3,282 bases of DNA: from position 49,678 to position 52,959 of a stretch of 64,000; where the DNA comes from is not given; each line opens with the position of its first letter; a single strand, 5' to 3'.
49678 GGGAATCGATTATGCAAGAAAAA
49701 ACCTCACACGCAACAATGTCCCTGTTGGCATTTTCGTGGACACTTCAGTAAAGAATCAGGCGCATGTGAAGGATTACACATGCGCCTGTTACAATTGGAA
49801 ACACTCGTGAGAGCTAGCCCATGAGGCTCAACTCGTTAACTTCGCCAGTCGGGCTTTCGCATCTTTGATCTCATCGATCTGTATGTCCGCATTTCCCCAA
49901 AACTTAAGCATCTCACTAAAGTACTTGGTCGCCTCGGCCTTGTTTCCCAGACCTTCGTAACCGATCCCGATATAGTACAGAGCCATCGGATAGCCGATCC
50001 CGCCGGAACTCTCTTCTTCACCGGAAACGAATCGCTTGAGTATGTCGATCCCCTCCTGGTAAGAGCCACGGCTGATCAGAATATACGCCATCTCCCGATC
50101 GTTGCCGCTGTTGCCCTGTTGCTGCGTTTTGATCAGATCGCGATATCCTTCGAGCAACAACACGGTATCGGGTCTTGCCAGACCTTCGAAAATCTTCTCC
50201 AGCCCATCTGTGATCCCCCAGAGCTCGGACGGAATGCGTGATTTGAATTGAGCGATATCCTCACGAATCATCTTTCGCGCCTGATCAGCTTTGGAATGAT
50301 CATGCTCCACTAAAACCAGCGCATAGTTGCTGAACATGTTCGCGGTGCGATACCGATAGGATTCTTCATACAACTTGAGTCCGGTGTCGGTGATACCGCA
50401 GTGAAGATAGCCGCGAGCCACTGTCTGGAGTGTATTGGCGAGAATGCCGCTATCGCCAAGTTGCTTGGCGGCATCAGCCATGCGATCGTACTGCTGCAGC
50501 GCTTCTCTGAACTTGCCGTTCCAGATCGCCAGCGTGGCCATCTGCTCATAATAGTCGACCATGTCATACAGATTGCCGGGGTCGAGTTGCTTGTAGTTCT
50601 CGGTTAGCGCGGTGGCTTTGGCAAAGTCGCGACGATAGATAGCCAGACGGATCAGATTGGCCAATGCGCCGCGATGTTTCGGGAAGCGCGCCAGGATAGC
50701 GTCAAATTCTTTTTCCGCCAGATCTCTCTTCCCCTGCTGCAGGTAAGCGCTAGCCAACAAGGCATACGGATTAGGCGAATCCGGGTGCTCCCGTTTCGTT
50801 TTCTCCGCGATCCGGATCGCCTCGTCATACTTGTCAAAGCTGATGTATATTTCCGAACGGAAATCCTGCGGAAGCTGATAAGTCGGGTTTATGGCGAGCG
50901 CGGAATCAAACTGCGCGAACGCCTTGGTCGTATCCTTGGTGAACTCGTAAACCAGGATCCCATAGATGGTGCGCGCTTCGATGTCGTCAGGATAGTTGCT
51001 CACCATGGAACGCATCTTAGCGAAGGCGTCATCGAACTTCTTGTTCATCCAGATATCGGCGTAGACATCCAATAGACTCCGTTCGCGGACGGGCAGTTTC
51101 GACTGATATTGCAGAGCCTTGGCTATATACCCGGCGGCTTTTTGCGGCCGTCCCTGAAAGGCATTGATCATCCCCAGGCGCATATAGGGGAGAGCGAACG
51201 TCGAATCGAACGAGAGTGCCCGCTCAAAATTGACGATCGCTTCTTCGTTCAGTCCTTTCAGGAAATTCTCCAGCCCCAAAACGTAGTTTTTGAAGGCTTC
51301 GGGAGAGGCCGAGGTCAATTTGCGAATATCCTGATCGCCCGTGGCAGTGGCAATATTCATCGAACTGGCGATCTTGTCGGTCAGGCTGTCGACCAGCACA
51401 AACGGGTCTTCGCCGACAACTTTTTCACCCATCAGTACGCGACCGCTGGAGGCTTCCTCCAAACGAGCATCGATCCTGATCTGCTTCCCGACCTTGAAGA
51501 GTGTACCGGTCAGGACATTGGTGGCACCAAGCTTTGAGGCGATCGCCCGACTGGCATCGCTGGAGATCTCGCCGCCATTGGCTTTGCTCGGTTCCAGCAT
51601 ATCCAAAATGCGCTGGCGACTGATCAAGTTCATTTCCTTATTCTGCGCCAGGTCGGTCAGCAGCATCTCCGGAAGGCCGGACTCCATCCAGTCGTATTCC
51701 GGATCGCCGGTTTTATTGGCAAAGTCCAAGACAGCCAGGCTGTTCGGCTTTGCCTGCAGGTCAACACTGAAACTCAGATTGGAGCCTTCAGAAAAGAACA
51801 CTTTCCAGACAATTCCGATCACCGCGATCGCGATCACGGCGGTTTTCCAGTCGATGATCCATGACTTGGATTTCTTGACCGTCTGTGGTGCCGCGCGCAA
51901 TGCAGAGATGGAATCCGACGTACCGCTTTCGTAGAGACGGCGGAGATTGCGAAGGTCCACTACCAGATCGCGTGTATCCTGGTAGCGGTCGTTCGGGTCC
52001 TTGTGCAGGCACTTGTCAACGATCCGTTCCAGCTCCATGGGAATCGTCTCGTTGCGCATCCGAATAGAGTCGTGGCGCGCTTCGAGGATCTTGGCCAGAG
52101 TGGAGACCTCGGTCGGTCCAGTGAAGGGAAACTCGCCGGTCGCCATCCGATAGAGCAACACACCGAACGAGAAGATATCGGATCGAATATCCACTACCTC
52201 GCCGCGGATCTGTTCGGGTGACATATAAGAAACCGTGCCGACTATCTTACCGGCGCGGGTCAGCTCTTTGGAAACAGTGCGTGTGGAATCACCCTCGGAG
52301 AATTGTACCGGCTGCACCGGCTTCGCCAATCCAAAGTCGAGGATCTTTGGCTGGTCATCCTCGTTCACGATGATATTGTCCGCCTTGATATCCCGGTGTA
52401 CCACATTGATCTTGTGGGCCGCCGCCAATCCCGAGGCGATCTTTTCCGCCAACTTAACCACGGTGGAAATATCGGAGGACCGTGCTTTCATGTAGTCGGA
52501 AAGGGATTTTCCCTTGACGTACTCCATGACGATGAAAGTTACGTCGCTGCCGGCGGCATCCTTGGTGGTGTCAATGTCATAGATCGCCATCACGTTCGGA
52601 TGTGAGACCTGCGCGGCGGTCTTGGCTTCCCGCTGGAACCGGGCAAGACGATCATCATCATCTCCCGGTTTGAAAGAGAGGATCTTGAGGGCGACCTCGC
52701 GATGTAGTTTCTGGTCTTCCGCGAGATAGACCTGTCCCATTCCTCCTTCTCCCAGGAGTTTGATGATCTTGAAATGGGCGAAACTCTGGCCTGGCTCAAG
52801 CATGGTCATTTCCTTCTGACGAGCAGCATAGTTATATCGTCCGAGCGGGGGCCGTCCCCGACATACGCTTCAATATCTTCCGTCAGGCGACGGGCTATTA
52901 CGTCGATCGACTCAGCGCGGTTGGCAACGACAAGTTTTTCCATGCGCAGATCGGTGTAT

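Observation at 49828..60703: One co-directional block wires a multi-PAS histidine kinase and sigma-54 activator to an FHA-GAF-PP2C phosphatase / Hanks kinase pair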

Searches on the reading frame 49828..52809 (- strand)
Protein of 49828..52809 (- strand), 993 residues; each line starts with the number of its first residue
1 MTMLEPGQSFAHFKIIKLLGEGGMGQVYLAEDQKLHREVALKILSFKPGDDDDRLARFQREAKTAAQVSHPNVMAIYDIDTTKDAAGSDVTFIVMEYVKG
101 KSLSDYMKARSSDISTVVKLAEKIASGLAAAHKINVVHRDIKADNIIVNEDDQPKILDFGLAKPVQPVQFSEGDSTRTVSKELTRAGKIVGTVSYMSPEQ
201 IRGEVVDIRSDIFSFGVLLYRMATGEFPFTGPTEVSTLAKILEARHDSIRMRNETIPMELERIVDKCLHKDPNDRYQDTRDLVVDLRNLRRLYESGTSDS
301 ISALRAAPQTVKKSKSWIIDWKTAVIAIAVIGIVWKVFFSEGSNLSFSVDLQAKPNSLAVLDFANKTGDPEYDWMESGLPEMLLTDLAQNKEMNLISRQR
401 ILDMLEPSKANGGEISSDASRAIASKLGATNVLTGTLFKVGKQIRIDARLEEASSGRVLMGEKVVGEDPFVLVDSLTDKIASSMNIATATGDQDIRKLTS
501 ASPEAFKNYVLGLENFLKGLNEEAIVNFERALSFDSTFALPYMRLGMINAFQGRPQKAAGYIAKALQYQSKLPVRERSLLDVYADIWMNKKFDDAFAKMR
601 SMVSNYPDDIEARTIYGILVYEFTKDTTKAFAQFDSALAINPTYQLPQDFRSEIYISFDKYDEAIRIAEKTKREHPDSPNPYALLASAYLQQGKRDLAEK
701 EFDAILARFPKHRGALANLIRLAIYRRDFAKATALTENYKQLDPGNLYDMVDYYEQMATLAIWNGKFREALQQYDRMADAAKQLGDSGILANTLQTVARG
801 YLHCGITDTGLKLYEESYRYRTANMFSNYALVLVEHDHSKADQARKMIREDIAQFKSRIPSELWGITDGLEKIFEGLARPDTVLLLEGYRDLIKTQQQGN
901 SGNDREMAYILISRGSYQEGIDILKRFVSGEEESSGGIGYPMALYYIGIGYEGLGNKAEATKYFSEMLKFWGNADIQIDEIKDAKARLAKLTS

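Call 3: search_protein_families(library=pfam, proteins=[window:49828-52809:-], max_evalue=0.01)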
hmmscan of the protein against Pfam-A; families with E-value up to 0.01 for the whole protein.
window:49828-52809:- (993 aa): 20 families
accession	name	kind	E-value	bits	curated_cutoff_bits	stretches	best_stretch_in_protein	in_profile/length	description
PF00069.31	Pkinase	-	1.5e-50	172.5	31.7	1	14-276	2-252/263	Protein kinase domain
PF07714.23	PK_Tyr_Ser-Thr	-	3.4e-41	141.7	23.1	1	14-276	2-249/258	Protein tyrosine and serine/threonine kinase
PF13428.12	TPR_14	-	8.1e-19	66.7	23.5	1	680-722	2-44/44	Tetratricopeptide repeat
PF13424.12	TPR_12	-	7.7e-15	55.3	30.1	0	659-709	24-75/77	Tetratricopeptide repeat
PF07719.23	TPR_2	-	8.3e-14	50.9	27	0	942-969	2-29/34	Tetratricopeptide repeat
PF14559.12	TPR_19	-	1.4e-12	48.1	25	3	659-719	5-64/68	Tetratricopeptide repeat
PF00515.34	TPR_1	-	1.3e-10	41.1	27.8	0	509-537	5-33/34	Tetratricopeptide repeat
PF13432.12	TPR_16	-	2.9e-09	37.7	32.7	1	685-745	3-63/65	Tetratricopeptide repeat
PF03109.22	ABC1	-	1.9e-08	34.2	22.9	1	88-166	140-218/244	ABC1 atypical kinase-like domain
PF01636.29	APH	-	1.2e-07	32.2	23.2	0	128-164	162-199/239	Phosphotransferase enzyme family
PF13181.12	TPR_8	-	1.5e-07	31.4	25.7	0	682-711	4-33/34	Tetratricopeptide repeat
PF13174.12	TPR_6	-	2.5e-07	31.4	26.3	0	685-711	6-32/33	Tetratricopeptide repeat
PF13371.12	TPR_9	-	9.2e-07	29.2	35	0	653-715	3-63/73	Tetratricopeptide repeat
PF13414.12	TPR_11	-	1.1e-06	28.6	26.8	1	516-548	5-37/42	TPR repeat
PF12895.13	ANAPC3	-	0.00039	21.1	27.2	0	660-695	4-39/82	Anaphase-promoting complex, cyclosome, subunit 3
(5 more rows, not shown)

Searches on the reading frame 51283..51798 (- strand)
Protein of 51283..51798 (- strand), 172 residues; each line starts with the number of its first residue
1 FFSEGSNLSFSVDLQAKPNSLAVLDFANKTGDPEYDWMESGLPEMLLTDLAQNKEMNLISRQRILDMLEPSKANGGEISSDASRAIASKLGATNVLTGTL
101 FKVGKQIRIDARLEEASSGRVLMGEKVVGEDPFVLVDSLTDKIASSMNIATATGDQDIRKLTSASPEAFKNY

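Call 57: search_protein_families(library=pfam, proteins=[window:51283-51798:-], max_evalue=1)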
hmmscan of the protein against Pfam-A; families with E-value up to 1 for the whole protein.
seq(172 aa): 2 families
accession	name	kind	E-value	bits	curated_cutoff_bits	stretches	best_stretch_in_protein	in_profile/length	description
PF17680.6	FlgO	-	0.0018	18.5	22.6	1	40-122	39-118/130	FlgO protein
PF11684.13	DUF3280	-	0.11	13.2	30.1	1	79-127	67-116/138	Protein of unknown function (DUF2380)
